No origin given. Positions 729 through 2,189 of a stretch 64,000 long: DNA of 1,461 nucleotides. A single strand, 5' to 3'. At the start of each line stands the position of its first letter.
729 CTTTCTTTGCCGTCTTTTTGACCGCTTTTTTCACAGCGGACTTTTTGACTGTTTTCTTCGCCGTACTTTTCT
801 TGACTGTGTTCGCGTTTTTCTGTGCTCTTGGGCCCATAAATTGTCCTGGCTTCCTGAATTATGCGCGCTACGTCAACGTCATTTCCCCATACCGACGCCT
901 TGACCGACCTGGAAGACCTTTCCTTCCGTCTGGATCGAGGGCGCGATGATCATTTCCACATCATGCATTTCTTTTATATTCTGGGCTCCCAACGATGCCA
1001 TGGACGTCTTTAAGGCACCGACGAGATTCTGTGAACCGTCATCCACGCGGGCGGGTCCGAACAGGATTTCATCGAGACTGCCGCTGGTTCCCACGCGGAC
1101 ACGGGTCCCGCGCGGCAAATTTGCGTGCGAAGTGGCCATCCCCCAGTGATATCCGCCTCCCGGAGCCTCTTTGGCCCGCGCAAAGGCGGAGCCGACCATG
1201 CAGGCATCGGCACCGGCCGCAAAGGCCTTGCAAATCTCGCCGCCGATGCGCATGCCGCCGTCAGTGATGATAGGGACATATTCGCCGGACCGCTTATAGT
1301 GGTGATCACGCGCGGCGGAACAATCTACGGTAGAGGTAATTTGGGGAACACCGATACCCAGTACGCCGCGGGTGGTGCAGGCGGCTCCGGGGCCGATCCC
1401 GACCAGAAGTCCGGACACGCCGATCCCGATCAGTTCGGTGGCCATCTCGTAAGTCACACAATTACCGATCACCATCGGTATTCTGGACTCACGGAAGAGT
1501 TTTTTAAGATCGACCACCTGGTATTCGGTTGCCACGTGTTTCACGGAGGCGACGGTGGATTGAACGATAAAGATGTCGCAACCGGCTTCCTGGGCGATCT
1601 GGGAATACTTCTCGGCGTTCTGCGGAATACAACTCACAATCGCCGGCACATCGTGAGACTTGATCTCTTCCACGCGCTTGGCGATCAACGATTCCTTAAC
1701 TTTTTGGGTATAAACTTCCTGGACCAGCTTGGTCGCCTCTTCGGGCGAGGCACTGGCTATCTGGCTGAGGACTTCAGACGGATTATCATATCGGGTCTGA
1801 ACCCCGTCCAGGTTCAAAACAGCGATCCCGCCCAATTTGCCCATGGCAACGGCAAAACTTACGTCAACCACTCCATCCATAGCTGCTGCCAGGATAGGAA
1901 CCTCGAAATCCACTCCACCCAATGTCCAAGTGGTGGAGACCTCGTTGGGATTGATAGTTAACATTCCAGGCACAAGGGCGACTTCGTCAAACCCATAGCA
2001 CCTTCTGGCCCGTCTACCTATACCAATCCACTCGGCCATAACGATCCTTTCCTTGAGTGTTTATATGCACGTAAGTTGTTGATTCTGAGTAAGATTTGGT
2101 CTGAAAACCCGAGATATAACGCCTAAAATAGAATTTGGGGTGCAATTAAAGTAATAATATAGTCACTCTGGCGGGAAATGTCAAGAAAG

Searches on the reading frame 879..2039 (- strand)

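Call 42: search_protein_families(library=pfam, proteins=[window:879-2039:-], max_evalue=0.001)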
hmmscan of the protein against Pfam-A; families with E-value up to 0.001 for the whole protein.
window:879-2039:- (386 aa): 4 families
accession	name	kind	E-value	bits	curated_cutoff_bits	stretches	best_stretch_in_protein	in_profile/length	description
PF00478.31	IMPDH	-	4e-51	174.5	25.6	1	15-364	2-331/345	IMP dehydrogenase / GMP reductase domain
PF01070.24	FMN_dh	-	2.7e-11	43.6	24.9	1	16-292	29-311/350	FMN-dependent dehydrogenase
PF05690.20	ThiG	-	5.4e-05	23.1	23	1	254-292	175-213/247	Thiazole biosynthesis protein ThiG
PF03060.21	NMO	-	0.00023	21.1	28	1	232-296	186-235/331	Nitronate monooxygenase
